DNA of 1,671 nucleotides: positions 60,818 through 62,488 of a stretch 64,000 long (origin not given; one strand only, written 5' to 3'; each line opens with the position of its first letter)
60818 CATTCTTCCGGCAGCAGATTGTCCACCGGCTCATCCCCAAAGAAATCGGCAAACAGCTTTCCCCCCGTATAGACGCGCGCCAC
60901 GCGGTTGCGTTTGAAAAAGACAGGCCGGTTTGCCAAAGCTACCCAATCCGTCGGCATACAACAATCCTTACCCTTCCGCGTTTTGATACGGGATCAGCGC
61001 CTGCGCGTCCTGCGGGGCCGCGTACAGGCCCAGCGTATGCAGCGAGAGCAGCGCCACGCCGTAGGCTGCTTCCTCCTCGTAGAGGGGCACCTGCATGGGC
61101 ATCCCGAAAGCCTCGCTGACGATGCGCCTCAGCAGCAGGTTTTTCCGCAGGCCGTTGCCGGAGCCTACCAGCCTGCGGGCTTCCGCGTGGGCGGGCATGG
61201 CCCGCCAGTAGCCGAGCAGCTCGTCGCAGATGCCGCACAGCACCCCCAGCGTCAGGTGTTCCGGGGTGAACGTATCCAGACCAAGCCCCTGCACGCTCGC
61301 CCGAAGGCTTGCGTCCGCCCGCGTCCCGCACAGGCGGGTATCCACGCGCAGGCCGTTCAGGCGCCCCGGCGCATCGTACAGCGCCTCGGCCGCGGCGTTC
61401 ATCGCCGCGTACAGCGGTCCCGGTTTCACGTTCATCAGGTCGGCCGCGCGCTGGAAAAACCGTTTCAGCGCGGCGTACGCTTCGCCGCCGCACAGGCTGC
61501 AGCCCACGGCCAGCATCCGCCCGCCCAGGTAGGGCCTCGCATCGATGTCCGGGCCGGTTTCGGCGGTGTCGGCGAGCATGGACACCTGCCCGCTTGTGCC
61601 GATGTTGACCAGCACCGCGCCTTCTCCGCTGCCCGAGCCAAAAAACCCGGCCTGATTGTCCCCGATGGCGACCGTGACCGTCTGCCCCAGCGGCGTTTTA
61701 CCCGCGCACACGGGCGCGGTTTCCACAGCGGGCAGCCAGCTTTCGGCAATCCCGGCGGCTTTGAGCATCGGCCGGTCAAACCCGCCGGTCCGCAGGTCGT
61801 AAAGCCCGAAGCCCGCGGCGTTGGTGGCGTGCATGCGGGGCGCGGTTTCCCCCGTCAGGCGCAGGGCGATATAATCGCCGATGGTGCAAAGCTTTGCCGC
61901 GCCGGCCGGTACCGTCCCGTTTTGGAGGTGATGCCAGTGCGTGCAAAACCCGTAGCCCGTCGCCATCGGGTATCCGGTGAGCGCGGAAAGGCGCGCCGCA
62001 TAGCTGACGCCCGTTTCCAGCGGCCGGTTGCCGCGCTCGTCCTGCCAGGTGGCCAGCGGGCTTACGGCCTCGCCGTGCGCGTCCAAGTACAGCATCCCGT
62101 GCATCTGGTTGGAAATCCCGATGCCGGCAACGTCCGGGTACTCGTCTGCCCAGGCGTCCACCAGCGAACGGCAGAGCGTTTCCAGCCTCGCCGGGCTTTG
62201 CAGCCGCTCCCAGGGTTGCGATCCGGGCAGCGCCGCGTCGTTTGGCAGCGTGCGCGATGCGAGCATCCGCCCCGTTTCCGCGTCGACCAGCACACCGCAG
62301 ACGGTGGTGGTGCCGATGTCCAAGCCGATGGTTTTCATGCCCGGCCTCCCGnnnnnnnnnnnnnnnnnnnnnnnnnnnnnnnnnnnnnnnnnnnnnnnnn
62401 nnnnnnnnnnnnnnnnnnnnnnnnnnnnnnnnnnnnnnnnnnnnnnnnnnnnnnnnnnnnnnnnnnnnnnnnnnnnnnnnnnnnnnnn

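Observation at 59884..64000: Second, divergent GRE locus: GRE (GCxE type), FGGY kinase and a second PMI-like cupin, with no activase in view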

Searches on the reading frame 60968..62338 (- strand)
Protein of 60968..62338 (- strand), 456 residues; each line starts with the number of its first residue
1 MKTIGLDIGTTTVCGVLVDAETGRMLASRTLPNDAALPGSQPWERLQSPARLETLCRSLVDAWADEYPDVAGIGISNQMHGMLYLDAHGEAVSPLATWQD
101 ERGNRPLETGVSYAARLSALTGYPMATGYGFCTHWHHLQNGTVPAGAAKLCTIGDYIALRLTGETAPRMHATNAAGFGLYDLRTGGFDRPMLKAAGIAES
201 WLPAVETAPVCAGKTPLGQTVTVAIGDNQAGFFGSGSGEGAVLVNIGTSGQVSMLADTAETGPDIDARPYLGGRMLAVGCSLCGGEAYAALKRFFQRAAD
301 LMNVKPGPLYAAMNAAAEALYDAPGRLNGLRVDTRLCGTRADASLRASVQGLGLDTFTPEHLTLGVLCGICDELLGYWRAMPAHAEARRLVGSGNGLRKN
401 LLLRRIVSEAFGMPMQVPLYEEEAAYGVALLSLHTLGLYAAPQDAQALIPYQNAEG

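Call 5: search_protein_families(library=pfam, proteins=[window:60968-62338:-])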
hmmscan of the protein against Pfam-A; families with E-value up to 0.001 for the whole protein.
window:60968-62338:- (456 aa): 3 families
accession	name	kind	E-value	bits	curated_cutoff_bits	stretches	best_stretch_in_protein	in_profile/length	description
PF00370.27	FGGY_N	-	6.1e-24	85.4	28.8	1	4-215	3-216/245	FGGY family of carbohydrate kinases, N-terminal domain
PF02782.22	FGGY_C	-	1.5e-11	44.9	27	1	244-434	3-196/198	FGGY family of carbohydrate kinases, C-terminal domain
PF17651.6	Raco_middle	-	0.00041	20.5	26.8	1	4-39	3-38/163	RACo middle region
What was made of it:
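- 60968..62338 (-): FGGY-family carbohydrate kinase, 456 aa. A divergent xylulokinase-like protein, 13 nt downstream of GRE2. Pfam FGGY_N and FGGY_C (call 5).
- Checked: FGGY kinase, 60968..62338: FGGY_N and FGGY_C domains (call 5).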

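Call 6: search_protein_families(library=ncbifam, proteins=[window:60968-62338:-], max_evalue=0.01)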
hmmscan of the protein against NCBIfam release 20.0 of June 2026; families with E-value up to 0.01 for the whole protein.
window:60968-62338:- (456 aa): 11 families
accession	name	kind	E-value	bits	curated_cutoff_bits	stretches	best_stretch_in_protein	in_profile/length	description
TIGR01312.1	XylB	equivalog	8.8e-38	130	380.25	1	4-446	1-449/481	xylulokinase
TIGR01311.1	glycerol_kin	equivalog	3.7e-14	51.9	590.35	1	5-238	5-253/496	glycerol kinase GlpK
TIGR01314.1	gntK_FGGY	equivalog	1.3e-13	50.3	648.55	1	4-439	3-453/505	gluconokinase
NF011601.0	PRK15027.1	equivalog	2.2e-13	49.4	912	1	4-252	3-259/484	xylulokinase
TIGR02628.1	fuculo_kin_coli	equivalog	6.6e-09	35.2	470.9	1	5-249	5-261/465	L-fuculokinase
NF000756.0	PRK00047.1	subfamily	2.1e-08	32.9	498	1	6-248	10-268/502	glycerol kinase GlpK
NF008187.0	PRK10939.1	equivalog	9.8e-08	31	528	1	135-215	144-222/521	autoinducer-2 kinase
NF003154.0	PRK04123.1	equivalog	5.3e-06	25.4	428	0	3-98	6-112/554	ribulokinase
NF007925.0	PRK10640.1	equivalog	1.3e-05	23.8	639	1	69-210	73-215/489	rhamnulokinase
TIGR02627.1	rhamnulo_kin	equivalog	0.00036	19.2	527.95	1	143-213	144-212/454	rhamnulokinase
TIGR01234.1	L-ribulokinase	equivalog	0.0086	14.9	583.25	0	3-101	3-114/536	ribulokinase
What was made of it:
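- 60968..62338 (-): TIGR01312 XylB at 130 bits, cutoff 380 (call 6).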

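Call 8: find_encoding_contigs(protein=window:60968-62338:-, flank=10000, max_places=6)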
Protein window:60968-62338:- (456 aa): 2 contigs read that carry it; 2 places shown.
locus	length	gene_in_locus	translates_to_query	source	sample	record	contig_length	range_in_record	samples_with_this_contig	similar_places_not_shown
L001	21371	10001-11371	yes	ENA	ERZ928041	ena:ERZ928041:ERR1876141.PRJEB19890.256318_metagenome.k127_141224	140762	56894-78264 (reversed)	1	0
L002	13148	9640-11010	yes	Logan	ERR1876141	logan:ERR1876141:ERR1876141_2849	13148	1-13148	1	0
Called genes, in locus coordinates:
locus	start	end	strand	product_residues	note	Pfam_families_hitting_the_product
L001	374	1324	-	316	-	PF08279:HTH_11, PF03099:BPL_LplA_LipB, PF02237:BPL_C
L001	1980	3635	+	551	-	PF00149:Metallophos, PF02872:5_nucleotid_C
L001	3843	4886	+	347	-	PF13521:AAA_28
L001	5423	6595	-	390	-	PF12802:MarR_2 (weak), PF00480:ROK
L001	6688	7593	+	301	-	PF13353:Fer4_12 (faint), PF04055:Radical_SAM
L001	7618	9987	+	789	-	PF02901:PFL-like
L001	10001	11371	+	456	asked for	PF00370:FGGY_N, PF02782:FGGY_C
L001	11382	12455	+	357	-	-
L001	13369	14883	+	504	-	PF00005:ABC_tran, PF13304:AAA_21 (faint), PF00005:ABC_tran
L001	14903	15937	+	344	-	PF02653:BPD_transp_2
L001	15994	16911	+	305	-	PF00532:Peripla_BP_1 (weak), PF13407:Peripla_BP_4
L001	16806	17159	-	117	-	-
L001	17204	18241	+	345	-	PF00586:AIRS, PF02769:AIRS_C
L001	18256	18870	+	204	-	PF01206:TusA, PF02635:DsrE (faint)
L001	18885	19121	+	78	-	PF11823:Se_S_carrier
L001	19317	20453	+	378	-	PF00266:Aminotran_5, PF01053:Cys_Met_Meta_PP (weak), PF01041:DegT_DnrJ_EryC1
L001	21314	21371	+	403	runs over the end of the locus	PF16927:HisKA_7TM (weak), PF00990:GGDEF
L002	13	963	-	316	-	PF08279:HTH_11, PF03099:BPL_LplA_LipB, PF02237:BPL_C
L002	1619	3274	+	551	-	PF00149:Metallophos, PF02872:5_nucleotid_C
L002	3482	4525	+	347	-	PF13521:AAA_28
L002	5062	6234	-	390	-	PF12802:MarR_2 (weak), PF00480:ROK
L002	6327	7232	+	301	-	PF13353:Fer4_12 (faint), PF04055:Radical_SAM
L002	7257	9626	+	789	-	PF02901:PFL-like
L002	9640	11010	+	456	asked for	PF00370:FGGY_N, PF02782:FGGY_C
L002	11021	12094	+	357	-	-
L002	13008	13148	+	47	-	?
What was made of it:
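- Checked: Two independent assemblies of the same sample (L001 from ENA, L002 from Logan) both show ROK(-), activase, GRE of 789 aa, FGGY and PMI (call 8).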

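Call 12: find_homologous_proteins(query=L001:7618-9984:+, max_evalue=1e-20)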
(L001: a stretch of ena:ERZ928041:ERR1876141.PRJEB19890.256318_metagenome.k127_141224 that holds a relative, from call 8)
Query L001:7618-9984:+ (789 aa): 3467 proteins with E <= 1e-20 among 8000 candidates; the best 120 are listed.
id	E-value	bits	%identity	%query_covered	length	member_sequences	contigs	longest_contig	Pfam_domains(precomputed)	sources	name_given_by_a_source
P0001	0.0e+0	1801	100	100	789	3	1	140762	PF02901.21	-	-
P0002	0.0e+0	1461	81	100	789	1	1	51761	PF02901.21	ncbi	-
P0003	0.0e+0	1450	82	100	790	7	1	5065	PF02901.21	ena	-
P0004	0.0e+0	1352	76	100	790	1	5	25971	PF02901.21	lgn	-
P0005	0.0e+0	1258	70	99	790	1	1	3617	PF02901.21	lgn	-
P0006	0.0e+0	1230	68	99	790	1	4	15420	PF02901.21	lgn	-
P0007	0.0e+0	1217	66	99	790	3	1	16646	PF02901.21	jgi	-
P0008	0.0e+0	1196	67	99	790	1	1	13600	PF02901.21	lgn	-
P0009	0.0e+0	1189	77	88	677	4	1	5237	PF02901.21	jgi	-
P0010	0.0e+0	1183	66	99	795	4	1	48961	PF02901.21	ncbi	-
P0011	0.0e+0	1182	66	99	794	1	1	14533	PF02901.21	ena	-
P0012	0.0e+0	1177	66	99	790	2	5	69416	PF02901.21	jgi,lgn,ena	-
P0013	0.0e+0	1175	67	99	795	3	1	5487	PF02901.21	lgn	-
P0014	0.0e+0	1172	64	99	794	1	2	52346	PF02901.21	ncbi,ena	-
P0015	0.0e+0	1171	66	98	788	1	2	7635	PF02901.21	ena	-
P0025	0.0e+0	1155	64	99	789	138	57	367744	PF02901.21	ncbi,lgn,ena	-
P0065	0.0e+0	1140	64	98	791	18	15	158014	PF02901.21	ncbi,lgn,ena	-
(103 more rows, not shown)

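Call 14: find_related_loci(query=A1, collection=genome_contigs, flank=10000)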
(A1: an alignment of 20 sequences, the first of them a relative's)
Query A1 (789 aa) in genome_contigs; peptide patterns used: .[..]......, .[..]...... (x = any residue, [..] = any of these).
599 stretches matched a pattern (row limit reached: there are more); 532 encode a relative of the query (tblastn E <= 1e-3); the best 80 are kept; 80 distinct loci.
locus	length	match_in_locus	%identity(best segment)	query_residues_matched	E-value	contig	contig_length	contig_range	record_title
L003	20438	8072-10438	81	1-789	0e+0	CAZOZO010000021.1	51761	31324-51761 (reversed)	MAG TPA_asm: uncultured Oscillospiraceae bacterium isolate binchicken_co104_59 genome assembly, contig: NODE_516_length_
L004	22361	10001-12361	65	7-789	0e+0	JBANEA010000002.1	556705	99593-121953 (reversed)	Oscillospiraceae bacterium PP1C4 PP1C4_000000000002, whole genome shotgun sequence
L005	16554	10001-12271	66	9-787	0e+0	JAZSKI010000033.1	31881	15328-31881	MAG: Clostridia bacterium isolate T1900044561_TS20190027.MAGScoT_cleanbin_000004 SGB_366_k141_431292, whole genome shotg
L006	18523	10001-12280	65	7-788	0e+0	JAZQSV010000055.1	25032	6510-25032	MAG: Acutalibacteraceae bacterium isolate T1900045195_TC20190191.MAGScoT_cleanbin_000011 SGB_5315_k141_484950, whole gen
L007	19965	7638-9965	64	13-789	0e+0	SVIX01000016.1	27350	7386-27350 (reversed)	MAG: Clostridiales bacterium isolate SIG420 NODE_35113_length_27350_cov_2.438710, whole genome shotgun sequence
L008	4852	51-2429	63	1-789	0e+0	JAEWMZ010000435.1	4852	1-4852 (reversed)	MAG: Bacillota bacterium isolate OH_PDB_15 k127_96378, whole genome shotgun sequence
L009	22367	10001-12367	63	5-789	0e+0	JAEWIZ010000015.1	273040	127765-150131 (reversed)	MAG: Bacillota bacterium isolate OH_PBrB_133 k127_13479, whole genome shotgun sequence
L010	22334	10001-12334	65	11-788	0e+0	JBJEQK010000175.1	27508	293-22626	MAG: Acutalibacteraceae bacterium isolate LOHA11_bin.020 NODE_653_length_27508_cov_7.360726, whole genome shotgun sequen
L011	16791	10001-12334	65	11-788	0e+0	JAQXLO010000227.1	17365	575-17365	MAG: Oscillospiraceae bacterium isolate SUG1305 k141_640876, whole genome shotgun sequence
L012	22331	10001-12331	64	11-787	0e+0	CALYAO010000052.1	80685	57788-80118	MAG: uncultured Clostridia bacterium isolate E13__bin180 genome assembly, contig: E13__k127_552428, whole genome shotgun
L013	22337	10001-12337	63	6-788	0e+0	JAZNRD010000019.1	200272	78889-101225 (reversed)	MAG: Acutalibacteraceae bacterium isolate T1900044819_TS20190285.MAGScoT_cleanbin_000005 SGB_2835_k141_2255297, whole ge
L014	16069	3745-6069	65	15-787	0e+0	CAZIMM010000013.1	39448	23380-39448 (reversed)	MAG TPA_asm: uncultured Eubacteriales bacterium isolate SRP294416_co3_928 genome assembly, contig: NODE_1067_length_3944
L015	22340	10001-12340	63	7-787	0e+0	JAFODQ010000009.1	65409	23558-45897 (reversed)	MAG: Clostridia bacterium isolate RGIG372 Dairy_cattle_Colon-4__c39746, whole genome shotgun sequence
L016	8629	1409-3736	64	13-788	0e+0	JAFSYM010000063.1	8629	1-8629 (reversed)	MAG: Clostridia bacterium isolate RGIG3589 Goat_Rumen.Co__c1109599, whole genome shotgun sequence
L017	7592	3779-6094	63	15-787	0e+0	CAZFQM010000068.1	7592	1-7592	MAG TPA_asm: uncultured Oscillospiraceae bacterium isolate SRP313737_co1_4 genome assembly, contig: NODE_14084_length_75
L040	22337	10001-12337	61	8-787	0e+0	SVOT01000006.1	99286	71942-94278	MAG: Oscillospiraceae bacterium isolate SIG572 NODE_1249_length_99286_cov_6.557347, whole genome shotgun sequence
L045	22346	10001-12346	62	5-787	0e+0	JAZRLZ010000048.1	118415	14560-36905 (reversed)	MAG: Acutalibacteraceae bacterium isolate T1900045429_YK20190120.MAGScoT_cleanbin_000008 SGB_7084_k141_1227974, whole ge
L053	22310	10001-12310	62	15-787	0e+0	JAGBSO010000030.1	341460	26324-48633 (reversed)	MAG: Clostridia bacterium isolate RGIG9408 Yak_Cecum-1__c536134, whole genome shotgun sequence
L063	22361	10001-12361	62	1-788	0e+0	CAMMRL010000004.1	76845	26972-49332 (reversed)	MAG: uncultured Clostridia bacterium isolate ERR4836886_bin.6_MetaWRAP_v1.1_MAG genome assembly, contig: NODE_83_length_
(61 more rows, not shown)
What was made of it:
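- At least 532 species genomes encode a relative of about 60% identity or more in the 80 kept (call 14), which indicates strong purifying selection.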

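Call 31: search_solved_structures(query=window:60968-62338:-, max_evalue=0.001)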
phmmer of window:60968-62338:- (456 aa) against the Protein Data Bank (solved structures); distinct sequences matched with E-value up to 0.001: 23.
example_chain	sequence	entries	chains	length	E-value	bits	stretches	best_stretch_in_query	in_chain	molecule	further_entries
5vm1_A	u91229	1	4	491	7.7e-15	58.2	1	4-441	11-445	Xylulokinase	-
2itm_A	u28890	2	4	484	4.5e-13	52.3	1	4-255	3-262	Xylulose kinase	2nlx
3gbt_A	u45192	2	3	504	5.6e-11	45.5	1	4-265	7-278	Gluconate kinase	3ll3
2dpn_A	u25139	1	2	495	5.1e-10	42.3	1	5-444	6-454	Glycerol kinase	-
6ude_A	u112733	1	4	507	7.8e-10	41.7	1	68-444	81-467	Glycerol kinase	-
6k78_A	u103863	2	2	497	2.7e-07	33.3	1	4-252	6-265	Glycerol kinase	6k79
6k78_B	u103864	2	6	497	2.9e-07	33.2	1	4-252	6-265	Glycerol kinase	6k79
2zf5_O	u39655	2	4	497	3.4e-07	33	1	4-252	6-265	Glycerol kinase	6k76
5gn5_A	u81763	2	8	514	3.3e-06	29.7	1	6-452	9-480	Glycerol kinase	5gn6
3wxi_A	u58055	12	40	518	3.3e-06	29.7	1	6-452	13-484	Glycerol kinase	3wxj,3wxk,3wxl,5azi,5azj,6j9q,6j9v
1bo5_O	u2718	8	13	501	4.9e-06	29.2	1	4-439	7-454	PROTEIN (GLYCEROL KINASE) | GLYCEROL KINASE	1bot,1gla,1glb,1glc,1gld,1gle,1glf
3g25_A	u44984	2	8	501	5.6e-06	29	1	69-444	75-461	Glycerol kinase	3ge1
1bu6_O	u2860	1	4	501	7.1e-06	28.6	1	4-439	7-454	PROTEIN (GLYCEROL KINASE)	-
1bwf_Y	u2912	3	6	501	9.9e-06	28.1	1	4-439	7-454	GLYCEROL KINASE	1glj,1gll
3ezw_A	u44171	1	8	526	1.7e-05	27.4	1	4-439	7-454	Glycerol kinase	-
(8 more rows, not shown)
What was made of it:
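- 60968..62338 (-): Best PDB hit is xylulokinase 5vm1, 7.7e-15 (call 31).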
